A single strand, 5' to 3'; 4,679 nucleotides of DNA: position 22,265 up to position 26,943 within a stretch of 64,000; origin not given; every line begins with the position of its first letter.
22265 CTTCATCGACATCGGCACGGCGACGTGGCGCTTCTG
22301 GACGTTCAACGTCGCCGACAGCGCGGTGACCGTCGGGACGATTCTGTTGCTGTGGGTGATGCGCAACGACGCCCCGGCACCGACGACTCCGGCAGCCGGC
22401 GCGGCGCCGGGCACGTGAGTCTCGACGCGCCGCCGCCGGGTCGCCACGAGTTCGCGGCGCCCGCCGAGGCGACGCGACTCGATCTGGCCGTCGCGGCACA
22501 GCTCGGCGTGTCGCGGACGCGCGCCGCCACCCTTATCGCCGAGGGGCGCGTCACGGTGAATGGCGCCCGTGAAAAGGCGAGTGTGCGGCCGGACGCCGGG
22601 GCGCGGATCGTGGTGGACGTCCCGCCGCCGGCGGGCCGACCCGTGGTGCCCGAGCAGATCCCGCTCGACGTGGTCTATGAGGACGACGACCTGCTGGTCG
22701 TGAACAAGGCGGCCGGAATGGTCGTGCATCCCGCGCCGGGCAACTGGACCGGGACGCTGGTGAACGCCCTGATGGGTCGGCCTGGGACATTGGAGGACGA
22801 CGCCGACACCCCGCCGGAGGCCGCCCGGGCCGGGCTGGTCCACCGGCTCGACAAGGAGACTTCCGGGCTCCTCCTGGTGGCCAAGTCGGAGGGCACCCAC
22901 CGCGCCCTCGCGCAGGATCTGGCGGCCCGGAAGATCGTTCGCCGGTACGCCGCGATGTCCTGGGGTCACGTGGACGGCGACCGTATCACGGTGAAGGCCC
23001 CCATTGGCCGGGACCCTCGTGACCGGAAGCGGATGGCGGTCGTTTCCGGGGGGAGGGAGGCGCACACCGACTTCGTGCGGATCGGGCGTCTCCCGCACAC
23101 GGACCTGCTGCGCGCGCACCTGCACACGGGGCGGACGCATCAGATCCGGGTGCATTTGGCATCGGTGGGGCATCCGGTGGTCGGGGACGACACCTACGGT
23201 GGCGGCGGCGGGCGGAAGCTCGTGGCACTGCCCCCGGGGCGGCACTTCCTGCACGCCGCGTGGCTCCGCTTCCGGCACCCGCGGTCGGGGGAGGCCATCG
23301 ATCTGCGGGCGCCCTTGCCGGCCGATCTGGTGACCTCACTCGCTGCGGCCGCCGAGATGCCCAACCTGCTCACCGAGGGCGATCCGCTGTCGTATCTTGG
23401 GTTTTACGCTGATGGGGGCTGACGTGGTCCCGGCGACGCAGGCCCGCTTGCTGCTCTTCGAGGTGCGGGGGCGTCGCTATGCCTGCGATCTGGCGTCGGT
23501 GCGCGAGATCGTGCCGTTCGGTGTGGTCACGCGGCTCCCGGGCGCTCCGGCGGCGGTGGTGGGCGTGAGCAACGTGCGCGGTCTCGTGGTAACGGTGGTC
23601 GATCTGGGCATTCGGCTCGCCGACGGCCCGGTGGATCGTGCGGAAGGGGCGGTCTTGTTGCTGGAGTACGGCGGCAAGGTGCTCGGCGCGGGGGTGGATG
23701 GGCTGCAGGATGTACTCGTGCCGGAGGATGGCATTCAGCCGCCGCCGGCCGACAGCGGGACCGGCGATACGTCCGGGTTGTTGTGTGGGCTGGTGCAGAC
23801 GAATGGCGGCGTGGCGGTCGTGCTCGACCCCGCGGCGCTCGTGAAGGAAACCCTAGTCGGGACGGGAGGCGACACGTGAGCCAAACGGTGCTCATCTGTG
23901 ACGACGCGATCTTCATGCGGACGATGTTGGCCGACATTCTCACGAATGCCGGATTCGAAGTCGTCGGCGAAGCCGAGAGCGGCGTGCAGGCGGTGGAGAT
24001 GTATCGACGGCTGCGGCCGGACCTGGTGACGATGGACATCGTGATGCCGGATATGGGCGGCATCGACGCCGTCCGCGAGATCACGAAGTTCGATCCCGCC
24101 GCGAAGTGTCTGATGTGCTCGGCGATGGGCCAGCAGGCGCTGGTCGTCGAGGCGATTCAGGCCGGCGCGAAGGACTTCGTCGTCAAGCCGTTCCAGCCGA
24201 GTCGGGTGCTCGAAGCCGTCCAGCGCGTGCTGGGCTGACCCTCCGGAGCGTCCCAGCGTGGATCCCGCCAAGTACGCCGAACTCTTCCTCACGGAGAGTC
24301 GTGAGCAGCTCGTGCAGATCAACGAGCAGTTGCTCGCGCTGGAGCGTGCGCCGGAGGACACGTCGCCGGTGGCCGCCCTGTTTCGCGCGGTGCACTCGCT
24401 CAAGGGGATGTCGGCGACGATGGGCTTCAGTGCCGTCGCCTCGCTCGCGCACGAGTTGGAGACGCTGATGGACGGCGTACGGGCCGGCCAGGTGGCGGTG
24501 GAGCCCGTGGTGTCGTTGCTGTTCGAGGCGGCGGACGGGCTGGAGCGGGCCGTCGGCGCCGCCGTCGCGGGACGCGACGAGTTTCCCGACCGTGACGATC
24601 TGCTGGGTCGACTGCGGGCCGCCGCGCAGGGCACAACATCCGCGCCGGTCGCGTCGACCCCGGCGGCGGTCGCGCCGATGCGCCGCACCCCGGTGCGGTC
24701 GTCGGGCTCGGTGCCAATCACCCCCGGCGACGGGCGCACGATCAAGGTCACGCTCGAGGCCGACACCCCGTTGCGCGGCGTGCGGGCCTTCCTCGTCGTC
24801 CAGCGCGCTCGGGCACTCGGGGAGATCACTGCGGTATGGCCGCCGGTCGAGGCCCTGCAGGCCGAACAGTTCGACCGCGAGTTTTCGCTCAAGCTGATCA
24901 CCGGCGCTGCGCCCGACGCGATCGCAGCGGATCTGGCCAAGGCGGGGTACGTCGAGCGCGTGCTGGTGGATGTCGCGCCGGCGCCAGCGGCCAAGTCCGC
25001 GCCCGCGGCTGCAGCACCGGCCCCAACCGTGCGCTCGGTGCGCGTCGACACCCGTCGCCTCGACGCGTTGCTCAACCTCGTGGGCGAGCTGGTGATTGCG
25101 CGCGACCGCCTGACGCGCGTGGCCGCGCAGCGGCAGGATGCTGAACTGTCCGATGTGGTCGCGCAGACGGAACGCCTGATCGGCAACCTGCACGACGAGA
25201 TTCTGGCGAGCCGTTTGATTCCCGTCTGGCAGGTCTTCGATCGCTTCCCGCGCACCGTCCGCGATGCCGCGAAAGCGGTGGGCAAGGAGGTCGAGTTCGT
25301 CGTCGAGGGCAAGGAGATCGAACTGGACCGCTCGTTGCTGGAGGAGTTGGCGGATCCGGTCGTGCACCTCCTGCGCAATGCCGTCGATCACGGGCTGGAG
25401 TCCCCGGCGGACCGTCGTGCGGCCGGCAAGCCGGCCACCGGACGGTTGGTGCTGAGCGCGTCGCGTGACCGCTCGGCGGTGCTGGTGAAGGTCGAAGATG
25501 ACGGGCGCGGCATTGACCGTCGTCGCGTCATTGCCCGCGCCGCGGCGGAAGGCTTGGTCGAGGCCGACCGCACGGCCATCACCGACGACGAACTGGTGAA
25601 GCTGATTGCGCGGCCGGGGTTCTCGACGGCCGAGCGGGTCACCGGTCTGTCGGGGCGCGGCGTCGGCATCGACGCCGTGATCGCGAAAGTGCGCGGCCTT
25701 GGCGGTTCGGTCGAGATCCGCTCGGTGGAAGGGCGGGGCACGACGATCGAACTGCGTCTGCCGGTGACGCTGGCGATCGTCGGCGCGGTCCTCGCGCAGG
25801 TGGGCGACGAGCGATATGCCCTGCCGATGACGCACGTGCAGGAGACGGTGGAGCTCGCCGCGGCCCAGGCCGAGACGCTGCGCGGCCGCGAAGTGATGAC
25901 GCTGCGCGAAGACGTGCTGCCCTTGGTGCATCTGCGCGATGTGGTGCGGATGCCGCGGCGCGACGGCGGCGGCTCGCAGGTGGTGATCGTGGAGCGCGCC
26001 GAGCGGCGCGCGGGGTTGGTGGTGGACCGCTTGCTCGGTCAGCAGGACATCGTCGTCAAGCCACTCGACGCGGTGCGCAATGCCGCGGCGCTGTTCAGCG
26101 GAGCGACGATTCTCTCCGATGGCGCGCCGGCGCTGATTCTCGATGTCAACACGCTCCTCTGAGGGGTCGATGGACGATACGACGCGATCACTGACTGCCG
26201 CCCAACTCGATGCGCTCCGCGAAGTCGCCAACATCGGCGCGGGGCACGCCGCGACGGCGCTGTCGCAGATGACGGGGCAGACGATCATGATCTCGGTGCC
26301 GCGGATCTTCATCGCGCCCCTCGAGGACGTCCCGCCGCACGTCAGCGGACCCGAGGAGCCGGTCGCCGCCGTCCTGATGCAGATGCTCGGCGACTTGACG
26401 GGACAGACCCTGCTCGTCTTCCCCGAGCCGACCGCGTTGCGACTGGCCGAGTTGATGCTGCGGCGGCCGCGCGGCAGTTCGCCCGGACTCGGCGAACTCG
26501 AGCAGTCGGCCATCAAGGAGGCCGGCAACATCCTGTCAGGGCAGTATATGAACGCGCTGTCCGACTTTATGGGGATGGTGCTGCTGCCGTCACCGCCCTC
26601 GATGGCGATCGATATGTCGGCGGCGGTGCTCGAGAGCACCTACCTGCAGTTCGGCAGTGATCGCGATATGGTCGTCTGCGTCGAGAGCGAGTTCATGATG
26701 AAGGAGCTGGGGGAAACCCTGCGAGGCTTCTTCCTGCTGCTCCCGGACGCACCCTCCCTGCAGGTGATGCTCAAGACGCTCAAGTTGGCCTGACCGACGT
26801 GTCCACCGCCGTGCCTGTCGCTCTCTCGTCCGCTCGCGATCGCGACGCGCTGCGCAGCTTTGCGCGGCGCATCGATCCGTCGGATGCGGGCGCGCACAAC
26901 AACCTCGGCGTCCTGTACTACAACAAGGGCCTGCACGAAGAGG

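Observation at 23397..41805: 19-gene, 18.4-kb gap-free operon nesting an MglA/MglB polarity-GTPase core inside a complete Che pathway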

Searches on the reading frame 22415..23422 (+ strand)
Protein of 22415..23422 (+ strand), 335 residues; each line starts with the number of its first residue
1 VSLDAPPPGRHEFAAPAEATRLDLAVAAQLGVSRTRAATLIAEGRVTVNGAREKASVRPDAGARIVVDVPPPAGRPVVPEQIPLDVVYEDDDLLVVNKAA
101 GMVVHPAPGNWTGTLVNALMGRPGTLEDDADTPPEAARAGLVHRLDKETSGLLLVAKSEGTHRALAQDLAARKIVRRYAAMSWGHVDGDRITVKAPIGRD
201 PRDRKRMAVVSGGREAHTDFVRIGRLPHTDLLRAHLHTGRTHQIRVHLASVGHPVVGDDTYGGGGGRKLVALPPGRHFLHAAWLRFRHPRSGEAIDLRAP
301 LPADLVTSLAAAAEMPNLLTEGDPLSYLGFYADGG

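Call 9: search_protein_families(library=pfam, proteins=[window:22415-23422:+], max_evalue=0.001)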
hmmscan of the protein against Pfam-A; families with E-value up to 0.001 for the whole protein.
window:22415-23422:+ (335 aa): 2 families
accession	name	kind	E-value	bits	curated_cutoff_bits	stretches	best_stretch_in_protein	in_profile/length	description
PF00849.27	PseudoU_synth_2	-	5.8e-27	95.2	26.8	1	92-250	1-152/152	RNA pseudouridylate synthase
PF01479.30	S4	-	2.6e-07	30.7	22.8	1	21-65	2-48/48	S4 domain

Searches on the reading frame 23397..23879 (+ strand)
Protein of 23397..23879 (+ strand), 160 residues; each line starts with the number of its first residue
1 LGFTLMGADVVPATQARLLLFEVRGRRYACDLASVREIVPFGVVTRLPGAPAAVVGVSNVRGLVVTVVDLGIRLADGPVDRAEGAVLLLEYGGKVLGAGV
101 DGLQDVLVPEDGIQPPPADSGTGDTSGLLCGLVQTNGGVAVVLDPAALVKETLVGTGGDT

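Call 4: search_protein_families(library=pfam, proteins=[window:23397-23879:+], max_evalue=0.01)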
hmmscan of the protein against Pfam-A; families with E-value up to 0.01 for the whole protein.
window:23397-23879:+ (160 aa): 1 family
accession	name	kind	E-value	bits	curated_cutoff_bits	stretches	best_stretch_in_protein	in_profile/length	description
PF01584.24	CheW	-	5.9e-28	97.7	23.5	1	18-151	2-136/138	CheW-like domain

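Call 78: search_protein_families(library=ncbifam, proteins=[window:23412-23879:+], max_evalue=0.00001)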
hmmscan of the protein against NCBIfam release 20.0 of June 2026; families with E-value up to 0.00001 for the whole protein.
window:23412-23879:+ (155 aa): 1 family
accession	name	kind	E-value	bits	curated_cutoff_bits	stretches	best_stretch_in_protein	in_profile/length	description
NF007903.0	PRK10612.1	equivalog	1.4e-16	60.7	260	1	12-127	18-134/167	chemotaxis protein CheW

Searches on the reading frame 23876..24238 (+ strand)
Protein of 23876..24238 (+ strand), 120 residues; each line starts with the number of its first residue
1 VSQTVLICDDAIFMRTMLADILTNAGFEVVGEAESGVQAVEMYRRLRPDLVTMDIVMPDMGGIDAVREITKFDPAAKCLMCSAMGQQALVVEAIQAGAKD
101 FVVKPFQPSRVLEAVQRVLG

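Call 4: search_protein_families(library=pfam, proteins=[window:23876-24238:+], max_evalue=0.01)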
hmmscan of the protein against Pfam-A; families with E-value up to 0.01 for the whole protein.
window:23876-24238:+ (120 aa): 1 family
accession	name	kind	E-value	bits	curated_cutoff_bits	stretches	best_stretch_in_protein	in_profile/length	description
PF00072.30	Response_reg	-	1.4e-30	106.2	30.2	1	5-116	1-111/111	Response regulator receiver domain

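Call 78: search_protein_families(library=ncbifam, proteins=[window:23876-24238:+], max_evalue=0.00001)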
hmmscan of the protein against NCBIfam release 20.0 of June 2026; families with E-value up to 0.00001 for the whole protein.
window:23876-24238:+ (120 aa): 89 families (the best 25 are shown)
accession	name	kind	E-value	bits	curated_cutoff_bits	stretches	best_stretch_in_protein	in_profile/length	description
NF041367.1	CheY_Halo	equivalog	1.1e-38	132.1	200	1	5-118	1-113/114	chemotaxis protein CheY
NF001965.0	PRK00742.1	subfamily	2.1e-26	93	293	1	4-108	5-111/357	chemotaxis-specific protein-glutamate methyltransferase CheB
NF008469.0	PRK11361.1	equivalog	3.5e-23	82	714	1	3-119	5-120/461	acetoacetate metabolism transcriptional regulator AtoC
NF009206.0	PRK12555.1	subfamily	3.5e-21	75.5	342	1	5-107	3-107/340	chemotaxis-specific protein-glutamate methyltransferase CheB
NF007935.0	PRK10651.1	equivalog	4.8e-21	74.9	250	1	3-118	7-123/216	two-component system response regulator NarL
NF007018.1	PRK09483.1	equivalog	6.7e-21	74.9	280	1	4-118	3-118/217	UvrY/SirA/GacA family response regulator transcription factor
TIGR02875.1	spore_0_A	equivalog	1.5e-20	73.5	200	1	5-116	5-119/262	sporulation transcription factor Spo0A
NF045505.1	RR_RssB_Pseudo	equivalog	2.6e-20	72.8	700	1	2-118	5-121/394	two-component system response regulator RssB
NF040689.1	MtrAB_MtrA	equivalog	1.8e-19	70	300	1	5-115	1-109/219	MtrAB system response regulator MtrA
NF006900.1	PRK09390.1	equivalog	8.9e-19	67.8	255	1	3-119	5-120/203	response regulator FixJ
NF045944.1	ResRegRpaBCyano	equivalog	2.8e-18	66.1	330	1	6-118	1-111/229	response regulator transcription factor RpaB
NF041733.1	resp_reg_CseB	equivalog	4e-18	65.6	350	1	5-114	3-109/228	two-component system response regulator CseB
NF052445.1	RespRegMctR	equivalog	6.5e-18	64.9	300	1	4-118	3-118/205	two-component system response regulator MctR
NF051870.1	NAssimRespRegNtrX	equivalog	1.8e-17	63.3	600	1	3-119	2-119/452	nitrogen assimilation response regulator NtrX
NF041866.1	EpsW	equivalog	1.9e-17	63.1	200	1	3-119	6-125/131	exopolysaccharide biosynthesis response regulator EpsW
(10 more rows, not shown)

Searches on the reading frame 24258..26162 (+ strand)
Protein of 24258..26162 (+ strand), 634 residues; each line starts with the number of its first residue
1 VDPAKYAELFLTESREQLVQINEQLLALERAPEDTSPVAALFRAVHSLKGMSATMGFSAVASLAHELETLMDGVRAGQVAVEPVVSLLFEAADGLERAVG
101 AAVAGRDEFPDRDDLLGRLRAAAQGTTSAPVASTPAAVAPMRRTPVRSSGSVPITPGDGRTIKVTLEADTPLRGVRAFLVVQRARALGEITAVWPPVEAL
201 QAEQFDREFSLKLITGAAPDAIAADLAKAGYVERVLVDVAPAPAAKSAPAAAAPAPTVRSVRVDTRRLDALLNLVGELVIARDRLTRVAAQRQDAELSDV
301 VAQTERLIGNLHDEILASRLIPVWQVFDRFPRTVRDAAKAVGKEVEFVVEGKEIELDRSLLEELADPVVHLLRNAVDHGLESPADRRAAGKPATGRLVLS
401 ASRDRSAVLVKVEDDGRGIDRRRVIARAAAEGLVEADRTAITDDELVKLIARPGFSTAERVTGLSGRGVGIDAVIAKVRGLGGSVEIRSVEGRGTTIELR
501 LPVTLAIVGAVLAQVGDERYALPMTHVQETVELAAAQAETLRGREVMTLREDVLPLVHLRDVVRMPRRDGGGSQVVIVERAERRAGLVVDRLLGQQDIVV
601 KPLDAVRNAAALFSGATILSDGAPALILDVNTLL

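Call 4: search_protein_families(library=pfam, proteins=[window:24258-26162:+], max_evalue=0.01)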
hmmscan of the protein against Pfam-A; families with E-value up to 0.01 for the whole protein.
window:24258-26162:+ (634 aa): 5 families
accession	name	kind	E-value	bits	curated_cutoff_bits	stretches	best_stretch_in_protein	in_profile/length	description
PF01584.24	CheW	-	7.5e-27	94.1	23.5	1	511-634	3-134/138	CheW-like domain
PF01627.28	Hpt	-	3.5e-16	59.7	24.6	1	6-84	2-69/84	Hpt domain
PF07194.16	P2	-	6.3e-15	55.5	23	1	162-237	4-79/81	P2 response regulator binding domain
PF02895.20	H-kinase_dim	-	9.6e-15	55.2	23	1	259-316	2-66/68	Signal transducing histidine kinase, homodimeric domain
PF02518.31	HATPase_c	-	7.8e-14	52.5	26.4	1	367-504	5-110/111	Histidine kinase-, DNA gyrase B-, and HSP90-like ATPase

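Call 78: search_protein_families(library=ncbifam, proteins=[window:24258-26162:+], max_evalue=0.00001)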
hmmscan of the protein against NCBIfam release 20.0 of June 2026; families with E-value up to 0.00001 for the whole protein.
window:24258-26162:+ (634 aa): 2 families
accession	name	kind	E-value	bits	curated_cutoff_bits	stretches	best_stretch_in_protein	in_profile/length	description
NF041336.1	CheA_Halo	equivalog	4.2e-146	488.3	950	1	5-633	3-666/666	chemotaxis protein CheA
NF007835.0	PRK10547.1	equivalog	1.8e-108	364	793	2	228-633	247-656/670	chemotaxis protein CheA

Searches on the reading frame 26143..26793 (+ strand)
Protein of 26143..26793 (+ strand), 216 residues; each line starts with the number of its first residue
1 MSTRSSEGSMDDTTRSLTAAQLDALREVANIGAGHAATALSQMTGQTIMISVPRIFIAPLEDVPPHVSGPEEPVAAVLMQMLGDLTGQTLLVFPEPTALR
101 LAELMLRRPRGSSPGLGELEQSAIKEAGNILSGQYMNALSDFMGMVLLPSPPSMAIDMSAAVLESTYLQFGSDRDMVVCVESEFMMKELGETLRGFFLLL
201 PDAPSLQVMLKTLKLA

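Call 4: search_protein_families(library=pfam, proteins=[window:26143-26793:+], max_evalue=0.01)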
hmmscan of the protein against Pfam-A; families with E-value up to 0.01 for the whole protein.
window:26143-26793:+ (216 aa): 2 families
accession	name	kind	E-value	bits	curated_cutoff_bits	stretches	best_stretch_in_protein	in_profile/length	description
PF04509.17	CheC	-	2.1e-25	88.8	22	2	21-56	2-37/38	CheC-like family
PF13690.11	CheX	-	1e-09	38.7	27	2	77-162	3-80/94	Chemotaxis phosphatase CheX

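Call 78: search_protein_families(library=ncbifam, proteins=[window:26143-26793:+], max_evalue=0.00001)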
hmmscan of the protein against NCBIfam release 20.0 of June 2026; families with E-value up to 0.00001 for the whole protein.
window:26143-26793:+ (216 aa): 4 families
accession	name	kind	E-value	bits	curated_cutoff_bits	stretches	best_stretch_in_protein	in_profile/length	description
NF041093.1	CheC_Thtogales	equivalog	7.6e-50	169.6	250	1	17-214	3-200/201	CheY-P phosphatase CheC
NF005995.1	PRK08119.1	equivalog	2.3e-18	66.8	218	1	9-180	26-192/376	flagellar motor switch phosphatase FliY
NF005275.1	PRK06782.1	equivalog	7.7e-18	64.5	681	1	11-180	204-367/516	flagellar motor switch protein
NF041094.1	CheX_Thtogales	equivalog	1e-07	31.9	280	0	80-155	47-119/152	CheY-P phosphatase CheX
